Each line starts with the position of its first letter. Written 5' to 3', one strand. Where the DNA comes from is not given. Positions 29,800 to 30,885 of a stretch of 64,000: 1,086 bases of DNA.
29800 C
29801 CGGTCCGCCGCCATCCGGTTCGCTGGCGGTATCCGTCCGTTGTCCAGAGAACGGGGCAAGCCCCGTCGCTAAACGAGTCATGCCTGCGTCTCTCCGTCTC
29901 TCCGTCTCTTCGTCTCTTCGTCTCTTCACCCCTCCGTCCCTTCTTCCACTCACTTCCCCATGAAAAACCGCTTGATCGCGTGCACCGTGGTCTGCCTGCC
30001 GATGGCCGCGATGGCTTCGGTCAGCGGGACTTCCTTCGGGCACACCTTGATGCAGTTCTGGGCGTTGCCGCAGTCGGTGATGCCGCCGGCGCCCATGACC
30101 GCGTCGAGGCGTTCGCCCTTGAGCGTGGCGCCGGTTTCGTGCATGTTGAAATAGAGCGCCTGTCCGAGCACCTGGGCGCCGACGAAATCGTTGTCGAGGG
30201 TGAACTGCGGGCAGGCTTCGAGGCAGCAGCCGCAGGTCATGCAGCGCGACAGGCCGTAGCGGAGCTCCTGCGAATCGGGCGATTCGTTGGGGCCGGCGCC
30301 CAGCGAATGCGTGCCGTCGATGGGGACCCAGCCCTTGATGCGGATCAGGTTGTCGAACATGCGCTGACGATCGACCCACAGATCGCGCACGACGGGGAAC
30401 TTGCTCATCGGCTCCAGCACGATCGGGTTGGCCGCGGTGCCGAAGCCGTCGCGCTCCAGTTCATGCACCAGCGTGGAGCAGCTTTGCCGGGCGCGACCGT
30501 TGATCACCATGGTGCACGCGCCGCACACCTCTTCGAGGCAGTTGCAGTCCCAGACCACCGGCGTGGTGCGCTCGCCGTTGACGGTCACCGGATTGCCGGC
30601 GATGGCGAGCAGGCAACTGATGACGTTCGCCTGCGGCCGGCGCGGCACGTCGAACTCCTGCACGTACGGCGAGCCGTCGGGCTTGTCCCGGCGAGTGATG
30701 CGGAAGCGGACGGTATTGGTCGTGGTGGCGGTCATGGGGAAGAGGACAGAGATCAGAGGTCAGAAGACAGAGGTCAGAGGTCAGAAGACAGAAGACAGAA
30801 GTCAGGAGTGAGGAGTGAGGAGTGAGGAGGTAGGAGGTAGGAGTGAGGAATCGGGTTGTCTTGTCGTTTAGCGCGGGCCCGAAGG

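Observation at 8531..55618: Most intergenic spacers examined contain a foldback whose arms are short tandem repeats; the arm sequences differ between loci but the architecture is shared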

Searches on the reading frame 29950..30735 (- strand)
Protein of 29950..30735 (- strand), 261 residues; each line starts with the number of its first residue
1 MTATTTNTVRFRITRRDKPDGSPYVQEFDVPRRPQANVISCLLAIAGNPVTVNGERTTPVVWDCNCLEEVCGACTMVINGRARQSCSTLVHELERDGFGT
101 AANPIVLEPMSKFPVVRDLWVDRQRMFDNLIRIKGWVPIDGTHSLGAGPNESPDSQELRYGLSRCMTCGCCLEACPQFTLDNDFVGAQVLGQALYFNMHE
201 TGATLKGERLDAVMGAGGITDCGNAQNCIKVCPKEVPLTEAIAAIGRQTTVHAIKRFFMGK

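Call 8: find_encoding_contigs(protein=window:29950-30735:-, flank=10000, max_places=10)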
Protein window:29950-30735:- (261 aa): 5 contigs read that carry it; 2 places shown.
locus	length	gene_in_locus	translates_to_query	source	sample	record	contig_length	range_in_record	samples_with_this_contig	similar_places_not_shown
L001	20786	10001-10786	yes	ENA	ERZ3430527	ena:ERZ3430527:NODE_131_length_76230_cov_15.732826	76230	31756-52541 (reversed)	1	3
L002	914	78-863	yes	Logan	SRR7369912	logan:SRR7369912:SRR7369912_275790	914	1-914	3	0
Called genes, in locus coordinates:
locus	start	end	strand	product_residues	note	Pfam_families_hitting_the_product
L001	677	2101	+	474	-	PF05787:PhoX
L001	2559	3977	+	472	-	PF01134:GIDA (faint), PF01494:FAD_binding_3 (faint), PF07992:Pyr_redox_2, PF12831:FAD_oxidored, PF13450:NAD_binding_8 (faint), PF13738:Pyr_redox_3 (faint), PF00070:Pyr_redox, PF02852:Pyr_redox_dim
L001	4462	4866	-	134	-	PF01502:PRA-CH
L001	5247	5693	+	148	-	PF08899:DUF1844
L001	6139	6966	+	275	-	-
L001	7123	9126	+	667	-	PF00890:FAD_binding_2, PF02910:Succ_DH_flav_C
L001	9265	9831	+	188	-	-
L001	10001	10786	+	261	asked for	PF13085:Fer2_3, PF12838:Fer4_7 (faint), PF13183:Fer4_8, PF13534:Fer4_17 (weak)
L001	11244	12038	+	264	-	PF00703:Glyco_hydro_2 (weak)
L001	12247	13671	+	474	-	-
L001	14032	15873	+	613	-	PF17297:PEPCK_N, PF00821:PEPCK_GTP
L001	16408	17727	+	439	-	-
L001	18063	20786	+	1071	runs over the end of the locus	PF00133:tRNA-synt_1, PF01406:tRNA-synt_1e (faint), PF09334:tRNA-synt_1g, PF00133:tRNA-synt_1, PF08264:Anticodon_1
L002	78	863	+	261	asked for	PF13085:Fer2_3, PF12838:Fer4_7 (faint), PF13183:Fer4_8, PF13534:Fer4_17 (weak)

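Call 10: find_related_loci(query=window:29950-30735:-, collection=genome_contigs, flank=10000)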
Query window:29950-30735:- (261 aa) in genome_contigs; peptide patterns used: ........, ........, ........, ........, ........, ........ (x = any residue, [..] = any of these).
600 stretches matched a pattern (row limit reached: there are more); 594 encode a relative of the query (tblastn E <= 1e-3); the best 80 are kept; 80 distinct loci.
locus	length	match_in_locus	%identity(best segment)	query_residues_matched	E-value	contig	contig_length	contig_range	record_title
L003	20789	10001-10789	68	1-261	3e-125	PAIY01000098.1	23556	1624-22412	MAG: Phycisphaeraceae bacterium isolate NAT22 MHASMcontig_897683, whole genome shotgun sequence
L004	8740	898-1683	69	4-261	9e-125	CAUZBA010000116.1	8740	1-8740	MAG: Phycisphaerae bacterium isolate CB11b_AW.97 genome assembly, contig: Ga0310124_10004941, whole genome shotgun seque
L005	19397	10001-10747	70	8-260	5e-121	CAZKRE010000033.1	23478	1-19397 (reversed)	MAG TPA_asm: uncultured Phycisphaeraceae bacterium isolate SRP220891_co3_64 genome assembly, contig: NODE_2583_length_23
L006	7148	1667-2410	69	12-261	2e-119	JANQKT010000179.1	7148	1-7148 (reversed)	MAG: Phycisphaeraceae bacterium isolate PL25a_bin.26 k99_3513377, whole genome shotgun sequence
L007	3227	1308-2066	67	7-261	1e-122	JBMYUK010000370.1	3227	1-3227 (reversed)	MAG: Phycisphaeraceae bacterium isolate ME_XS_2211_2_bin_21 ME_XS_2211_2_bin_21_391, whole genome shotgun sequence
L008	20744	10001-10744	69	12-261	3e-118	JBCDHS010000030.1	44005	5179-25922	MAG: Planctomycetota bacterium isolate P01_H01_bin.161 k141_1139878_length_44005_cov_16.9966, whole genome shotgun seque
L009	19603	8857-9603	68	10-261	1e-117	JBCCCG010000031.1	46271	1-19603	MAG: Planctomycetota bacterium isolate P01_A01_bin.54 k141_1741500_length_46271_cov_38.0289, whole genome shotgun sequen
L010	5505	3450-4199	67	10-261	5e-117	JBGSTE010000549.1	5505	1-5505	MAG: Phycisphaeraceae bacterium isolate JTS-AC399 k141_3557442, whole genome shotgun sequence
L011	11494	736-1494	65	4-261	5e-115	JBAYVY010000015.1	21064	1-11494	MAG: Phycisphaeraceae bacterium isolate SO_2016_LW3_70 scaffold03598_LW162_2016, whole genome shotgun sequence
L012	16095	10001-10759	65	4-261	9e-114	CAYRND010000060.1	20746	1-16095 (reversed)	MAG TPA_asm: uncultured Phycisphaeraceae bacterium isolate SRP141376_co2_242 genome assembly, contig: NODE_5335_length_2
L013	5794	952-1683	66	12-261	4e-113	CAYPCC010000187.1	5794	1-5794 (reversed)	MAG TPA_asm: uncultured Phycisphaera sp. isolate SRP072547_co2_92 genome assembly, contig: NODE_32018_length_5794_cov_4.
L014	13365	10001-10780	63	2-258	2e-112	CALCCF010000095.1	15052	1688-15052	MAG TPA_asm: uncultured Phycisphaeraceae bacterium isolate SRR3401487_bin.30_CONCOCT_v1.1_MAG genome assembly, contig: E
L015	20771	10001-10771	65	1-261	2e-112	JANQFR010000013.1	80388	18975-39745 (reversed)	MAG: Phycisphaeraceae bacterium isolate PL23b_bin.10 k99_2442324, whole genome shotgun sequence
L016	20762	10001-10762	64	5-261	2e-110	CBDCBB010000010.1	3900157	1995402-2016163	MAG: Phycisphaeraceae bacterium isolate ac71d75b-ad6c-4cba-be0d-1cdc756c9577 genome assembly, contig: contig_10, whole g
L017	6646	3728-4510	63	3-260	2e-110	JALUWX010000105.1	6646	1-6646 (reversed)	MAG: Phycisphaerales bacterium isolate 131-447_maxbin2_scaf2bin.118 131-447_scaffold_6883_c1, whole genome shotgun seque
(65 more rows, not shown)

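Call 54: find_homologous_proteins(query=window:29950-30735:-, max_evalue=1e-60)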
Query window:29950-30735:- (261 aa): 7828 proteins with E <= 1e-60 among 8000 candidates; the best 120 are listed.
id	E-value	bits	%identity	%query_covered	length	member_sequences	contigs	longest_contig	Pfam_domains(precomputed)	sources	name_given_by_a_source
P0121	2.3e-173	593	97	100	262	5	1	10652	PF12838.13,PF13534.12,PF13183.12,PF13085.12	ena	-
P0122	3.7e-152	523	85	100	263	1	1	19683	PF12838.13,PF13534.12,PF13183.12,PF13085.12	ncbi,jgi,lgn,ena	jgi:succinate dehydrogenase / fumarate reductase iron-sulfur subunit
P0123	4.3e-152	523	85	99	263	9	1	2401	PF12838.13,PF13534.12,PF13183.12,PF13187.12,PF13085.12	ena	-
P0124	4.4e-143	493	81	100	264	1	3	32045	PF13534.12,PF13183.12,PF13085.12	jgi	-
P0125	3.2e-142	490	79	100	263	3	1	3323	PF12838.13,PF13534.12,PF13183.12,PF13085.12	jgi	jgi:succinate dehydrogenase / fumarate reductase iron-sulfur subunit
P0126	4.9e-141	487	78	100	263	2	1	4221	PF12838.13,PF13534.12,PF13183.12,PF13085.12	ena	-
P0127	1.5e-133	462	74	97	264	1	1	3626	PF12838.13,PF13534.12,PF13183.12,PF13085.12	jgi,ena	-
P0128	3.4e-132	458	74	98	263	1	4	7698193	PF12838.13,PF13534.12,PF13237.12,PF13183.12,PF13085.12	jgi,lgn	-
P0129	2.3e-130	452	72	100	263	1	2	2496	PF12838.13,PF13534.12,PF13183.12,PF13085.12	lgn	-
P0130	4.0e-129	448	74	97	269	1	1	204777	PF12838.13,PF13534.12,PF13183.12,PF13085.12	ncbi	-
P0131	7.1e-128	443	71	98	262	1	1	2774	PF12838.13,PF13534.12,PF13237.12,PF13183.12,PF13085.12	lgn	-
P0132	1.3e-127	443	72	97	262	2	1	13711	PF12838.13,PF13534.12,PF13183.12,PF13085.12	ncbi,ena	-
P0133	3.9e-127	441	72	100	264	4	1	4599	PF13534.12,PF13183.12,PF13085.12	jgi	-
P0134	1.1e-126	440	74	98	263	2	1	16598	PF12838.13,PF13534.12,PF13183.12,PF13085.12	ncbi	-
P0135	2.2e-126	439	71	98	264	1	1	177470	PF12838.13,PF13534.12,PF13183.12,PF13085.12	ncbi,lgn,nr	ncbi:MAG: succinate dehydrogenase iron-sulfur subunit [Phycisphaera sp.]|nr:succinate dehydrogenase 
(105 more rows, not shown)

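Call 55: find_encoding_contigs(protein=P0121, flank=10000, max_places=5)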
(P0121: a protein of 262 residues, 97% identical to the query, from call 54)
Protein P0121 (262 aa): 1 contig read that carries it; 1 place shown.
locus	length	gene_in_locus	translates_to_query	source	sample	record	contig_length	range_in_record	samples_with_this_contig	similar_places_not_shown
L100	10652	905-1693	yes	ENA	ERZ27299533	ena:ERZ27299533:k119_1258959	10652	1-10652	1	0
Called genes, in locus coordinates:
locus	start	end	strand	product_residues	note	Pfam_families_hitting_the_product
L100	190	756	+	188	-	-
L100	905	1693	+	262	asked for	PF13085:Fer2_3, PF12838:Fer4_7 (faint), PF13183:Fer4_8, PF13534:Fer4_17 (weak)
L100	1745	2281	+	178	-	-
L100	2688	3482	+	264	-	PF00703:Glyco_hydro_2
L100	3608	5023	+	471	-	-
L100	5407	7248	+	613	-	PF17297:PEPCK_N, PF00821:PEPCK_GTP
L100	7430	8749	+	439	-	-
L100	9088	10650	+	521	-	?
